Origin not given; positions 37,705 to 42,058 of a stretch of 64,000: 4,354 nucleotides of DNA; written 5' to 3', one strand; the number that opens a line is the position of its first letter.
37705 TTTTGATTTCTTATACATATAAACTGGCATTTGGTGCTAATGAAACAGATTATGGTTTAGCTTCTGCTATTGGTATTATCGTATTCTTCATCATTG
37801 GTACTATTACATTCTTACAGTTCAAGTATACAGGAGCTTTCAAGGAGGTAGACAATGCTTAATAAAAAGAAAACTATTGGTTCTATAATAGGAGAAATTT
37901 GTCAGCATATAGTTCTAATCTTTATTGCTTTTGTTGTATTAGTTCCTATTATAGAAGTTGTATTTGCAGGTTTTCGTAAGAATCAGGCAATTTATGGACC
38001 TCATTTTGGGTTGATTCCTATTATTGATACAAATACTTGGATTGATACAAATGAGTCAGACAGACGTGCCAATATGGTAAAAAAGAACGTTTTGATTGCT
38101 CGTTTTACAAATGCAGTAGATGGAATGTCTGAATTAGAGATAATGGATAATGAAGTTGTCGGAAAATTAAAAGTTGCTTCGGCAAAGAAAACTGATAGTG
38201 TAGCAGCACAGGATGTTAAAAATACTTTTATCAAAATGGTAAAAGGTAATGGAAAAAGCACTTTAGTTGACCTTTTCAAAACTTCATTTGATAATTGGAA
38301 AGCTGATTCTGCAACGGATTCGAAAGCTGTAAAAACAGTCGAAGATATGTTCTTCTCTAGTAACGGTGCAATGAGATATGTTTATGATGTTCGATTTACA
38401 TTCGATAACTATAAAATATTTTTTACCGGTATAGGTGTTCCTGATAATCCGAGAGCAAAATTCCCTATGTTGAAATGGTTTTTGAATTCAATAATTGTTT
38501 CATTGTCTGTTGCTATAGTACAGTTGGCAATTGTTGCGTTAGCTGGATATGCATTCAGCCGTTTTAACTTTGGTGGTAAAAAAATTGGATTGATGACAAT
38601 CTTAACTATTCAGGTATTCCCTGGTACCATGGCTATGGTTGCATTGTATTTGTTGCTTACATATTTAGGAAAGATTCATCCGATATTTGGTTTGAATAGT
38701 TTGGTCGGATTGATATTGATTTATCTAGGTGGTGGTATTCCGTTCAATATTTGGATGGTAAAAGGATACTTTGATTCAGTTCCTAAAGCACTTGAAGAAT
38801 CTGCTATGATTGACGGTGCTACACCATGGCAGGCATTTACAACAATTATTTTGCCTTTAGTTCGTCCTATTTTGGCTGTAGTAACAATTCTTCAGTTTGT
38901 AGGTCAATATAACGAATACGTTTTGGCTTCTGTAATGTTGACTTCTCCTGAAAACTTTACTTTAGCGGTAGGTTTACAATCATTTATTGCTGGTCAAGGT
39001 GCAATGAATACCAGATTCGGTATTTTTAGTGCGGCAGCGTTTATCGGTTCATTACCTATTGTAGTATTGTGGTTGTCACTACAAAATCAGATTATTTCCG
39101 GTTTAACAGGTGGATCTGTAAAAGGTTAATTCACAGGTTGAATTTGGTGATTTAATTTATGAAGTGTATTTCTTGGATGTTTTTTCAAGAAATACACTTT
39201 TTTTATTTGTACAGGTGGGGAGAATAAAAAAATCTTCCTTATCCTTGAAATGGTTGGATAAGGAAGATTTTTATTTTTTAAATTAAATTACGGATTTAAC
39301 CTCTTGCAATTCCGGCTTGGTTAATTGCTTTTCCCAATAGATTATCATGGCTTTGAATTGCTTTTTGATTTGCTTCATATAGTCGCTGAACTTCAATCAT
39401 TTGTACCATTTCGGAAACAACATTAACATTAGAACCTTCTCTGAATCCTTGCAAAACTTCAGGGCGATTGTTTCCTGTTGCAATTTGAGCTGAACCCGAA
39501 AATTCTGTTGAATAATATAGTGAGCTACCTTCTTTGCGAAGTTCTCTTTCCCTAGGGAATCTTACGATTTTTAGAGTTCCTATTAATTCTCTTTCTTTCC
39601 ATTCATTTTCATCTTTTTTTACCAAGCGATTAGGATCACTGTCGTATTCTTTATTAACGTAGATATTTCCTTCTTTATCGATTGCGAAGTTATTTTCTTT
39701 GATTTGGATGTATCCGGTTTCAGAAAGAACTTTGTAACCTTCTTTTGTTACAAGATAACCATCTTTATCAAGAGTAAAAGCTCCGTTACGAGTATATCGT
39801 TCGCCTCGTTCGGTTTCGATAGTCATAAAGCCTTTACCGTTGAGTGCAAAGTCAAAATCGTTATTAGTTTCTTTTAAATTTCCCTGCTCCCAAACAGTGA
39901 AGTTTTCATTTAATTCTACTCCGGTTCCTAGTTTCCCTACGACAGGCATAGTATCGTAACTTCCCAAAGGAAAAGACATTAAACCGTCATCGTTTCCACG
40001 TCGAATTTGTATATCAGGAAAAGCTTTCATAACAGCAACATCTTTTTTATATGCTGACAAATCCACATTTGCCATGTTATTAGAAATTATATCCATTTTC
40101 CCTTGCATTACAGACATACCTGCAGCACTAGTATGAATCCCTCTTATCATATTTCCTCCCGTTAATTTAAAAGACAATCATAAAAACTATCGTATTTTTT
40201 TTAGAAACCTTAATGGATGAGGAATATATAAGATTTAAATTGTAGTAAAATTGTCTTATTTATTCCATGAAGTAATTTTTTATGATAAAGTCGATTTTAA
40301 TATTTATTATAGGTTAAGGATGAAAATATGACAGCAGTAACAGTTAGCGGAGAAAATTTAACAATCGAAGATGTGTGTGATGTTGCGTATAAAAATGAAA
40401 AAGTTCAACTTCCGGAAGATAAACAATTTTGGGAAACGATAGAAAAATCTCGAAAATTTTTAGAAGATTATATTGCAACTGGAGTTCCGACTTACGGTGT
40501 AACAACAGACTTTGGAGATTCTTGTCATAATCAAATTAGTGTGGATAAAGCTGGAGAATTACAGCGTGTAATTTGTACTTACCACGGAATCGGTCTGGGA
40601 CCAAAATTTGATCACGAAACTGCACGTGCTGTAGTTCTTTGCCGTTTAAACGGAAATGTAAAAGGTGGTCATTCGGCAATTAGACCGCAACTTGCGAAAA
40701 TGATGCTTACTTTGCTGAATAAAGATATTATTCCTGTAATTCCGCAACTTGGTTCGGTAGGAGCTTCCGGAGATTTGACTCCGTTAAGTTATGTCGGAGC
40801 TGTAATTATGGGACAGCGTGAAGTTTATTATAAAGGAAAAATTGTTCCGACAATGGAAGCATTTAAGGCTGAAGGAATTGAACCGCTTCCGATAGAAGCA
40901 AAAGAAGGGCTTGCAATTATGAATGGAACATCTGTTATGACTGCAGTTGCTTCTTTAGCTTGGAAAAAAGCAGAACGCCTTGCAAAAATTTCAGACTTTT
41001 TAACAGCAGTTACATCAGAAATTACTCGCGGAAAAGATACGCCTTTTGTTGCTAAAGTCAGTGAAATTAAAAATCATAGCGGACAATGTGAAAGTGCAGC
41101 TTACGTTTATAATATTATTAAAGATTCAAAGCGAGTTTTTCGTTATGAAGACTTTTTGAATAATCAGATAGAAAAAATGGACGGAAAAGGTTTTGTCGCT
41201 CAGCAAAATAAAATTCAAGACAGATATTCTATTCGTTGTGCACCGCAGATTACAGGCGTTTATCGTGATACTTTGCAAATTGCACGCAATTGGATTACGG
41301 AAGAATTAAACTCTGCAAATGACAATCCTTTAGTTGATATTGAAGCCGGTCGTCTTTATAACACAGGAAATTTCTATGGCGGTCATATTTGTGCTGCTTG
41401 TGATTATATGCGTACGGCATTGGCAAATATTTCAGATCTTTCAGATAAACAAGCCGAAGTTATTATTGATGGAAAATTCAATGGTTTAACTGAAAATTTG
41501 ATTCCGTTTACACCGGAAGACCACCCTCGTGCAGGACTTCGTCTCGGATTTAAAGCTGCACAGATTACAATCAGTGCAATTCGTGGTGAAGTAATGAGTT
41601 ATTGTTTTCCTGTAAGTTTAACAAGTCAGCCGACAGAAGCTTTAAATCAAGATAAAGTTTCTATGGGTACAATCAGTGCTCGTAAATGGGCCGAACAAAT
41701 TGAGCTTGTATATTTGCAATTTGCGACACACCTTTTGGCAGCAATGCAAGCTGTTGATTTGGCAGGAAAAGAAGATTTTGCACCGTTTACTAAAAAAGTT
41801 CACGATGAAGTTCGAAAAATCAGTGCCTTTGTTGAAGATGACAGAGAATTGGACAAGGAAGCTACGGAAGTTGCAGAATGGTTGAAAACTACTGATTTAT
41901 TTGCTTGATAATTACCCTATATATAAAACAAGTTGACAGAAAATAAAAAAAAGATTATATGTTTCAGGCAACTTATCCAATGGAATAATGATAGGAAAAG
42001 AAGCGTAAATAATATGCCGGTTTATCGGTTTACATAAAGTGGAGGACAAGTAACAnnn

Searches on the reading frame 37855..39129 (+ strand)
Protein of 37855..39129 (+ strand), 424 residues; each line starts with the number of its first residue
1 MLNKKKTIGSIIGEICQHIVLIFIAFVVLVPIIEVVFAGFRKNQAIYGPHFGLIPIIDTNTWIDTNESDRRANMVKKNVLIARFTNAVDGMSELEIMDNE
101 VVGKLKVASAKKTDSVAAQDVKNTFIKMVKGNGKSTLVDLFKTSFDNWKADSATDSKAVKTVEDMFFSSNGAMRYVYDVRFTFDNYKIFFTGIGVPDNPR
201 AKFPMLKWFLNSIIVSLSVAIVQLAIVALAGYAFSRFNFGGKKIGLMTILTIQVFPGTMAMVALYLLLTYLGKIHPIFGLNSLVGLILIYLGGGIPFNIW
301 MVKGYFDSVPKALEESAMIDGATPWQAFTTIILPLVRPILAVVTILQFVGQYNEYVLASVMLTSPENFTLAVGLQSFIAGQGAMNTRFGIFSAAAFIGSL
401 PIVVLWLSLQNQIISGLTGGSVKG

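Call 69: search_protein_families(library=pfam, proteins=[window:37855-39129:+], max_evalue=0.00001)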
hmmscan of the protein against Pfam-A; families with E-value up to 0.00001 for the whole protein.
window:37855-39129:+ (424 aa): 1 family
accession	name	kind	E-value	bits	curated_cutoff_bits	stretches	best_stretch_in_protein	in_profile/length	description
PF00528.27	BPD_transp_1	-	1.7e-13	51.2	26.4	1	236-405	11-171/184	Binding-protein-dependent transport system inner membrane component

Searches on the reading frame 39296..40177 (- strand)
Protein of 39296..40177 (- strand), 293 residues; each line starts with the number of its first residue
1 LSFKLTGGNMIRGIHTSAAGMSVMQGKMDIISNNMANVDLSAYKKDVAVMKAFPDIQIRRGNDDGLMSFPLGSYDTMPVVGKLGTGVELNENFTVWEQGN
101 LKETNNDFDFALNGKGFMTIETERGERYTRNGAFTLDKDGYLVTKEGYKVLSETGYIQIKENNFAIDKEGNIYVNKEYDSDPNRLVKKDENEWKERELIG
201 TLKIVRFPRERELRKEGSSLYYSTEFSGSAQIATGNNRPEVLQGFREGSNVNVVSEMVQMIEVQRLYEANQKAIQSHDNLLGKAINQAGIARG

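Call 69: search_protein_families(library=pfam, proteins=[window:39296-40177:-], max_evalue=0.00001)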
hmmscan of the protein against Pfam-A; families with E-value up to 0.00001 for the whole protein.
window:39296-40177:- (293 aa): 2 families
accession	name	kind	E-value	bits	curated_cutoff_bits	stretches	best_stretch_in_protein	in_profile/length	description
PF06429.18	Flg_bbr_C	-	1.1e-18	66.9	23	1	243-286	2-45/46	Flagellar basal body rod FlgEFG protein C-terminal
PF22692.1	LlgE_F_G_D1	-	4.3e-15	56.1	27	1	111-174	1-64/64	Flagellar hook protein FlgE/F/G D1 domain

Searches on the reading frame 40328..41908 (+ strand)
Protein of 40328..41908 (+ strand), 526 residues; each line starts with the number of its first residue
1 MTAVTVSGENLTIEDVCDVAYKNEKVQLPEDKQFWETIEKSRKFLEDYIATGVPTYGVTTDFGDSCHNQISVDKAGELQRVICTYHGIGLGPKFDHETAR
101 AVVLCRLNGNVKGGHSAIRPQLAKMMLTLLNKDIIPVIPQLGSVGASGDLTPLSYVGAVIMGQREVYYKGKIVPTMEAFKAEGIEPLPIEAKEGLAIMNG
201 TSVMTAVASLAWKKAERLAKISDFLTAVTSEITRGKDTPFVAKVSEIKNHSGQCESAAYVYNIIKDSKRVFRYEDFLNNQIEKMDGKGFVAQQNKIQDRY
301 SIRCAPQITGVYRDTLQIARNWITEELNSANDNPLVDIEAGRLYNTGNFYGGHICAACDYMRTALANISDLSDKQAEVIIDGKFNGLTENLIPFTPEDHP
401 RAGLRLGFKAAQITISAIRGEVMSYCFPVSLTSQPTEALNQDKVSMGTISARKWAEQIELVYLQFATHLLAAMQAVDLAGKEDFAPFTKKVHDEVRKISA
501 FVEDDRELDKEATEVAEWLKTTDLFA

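Call 69: search_protein_families(library=pfam, proteins=[window:40328-41908:+], max_evalue=0.00001)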
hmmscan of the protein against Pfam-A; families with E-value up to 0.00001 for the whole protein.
window:40328-41908:+ (526 aa): 1 family
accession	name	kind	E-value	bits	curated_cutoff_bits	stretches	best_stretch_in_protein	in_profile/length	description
PF00221.24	Lyase_aromatic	-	1.9e-149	498.7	27.3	1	11-497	1-466/466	Aromatic amino acid lyase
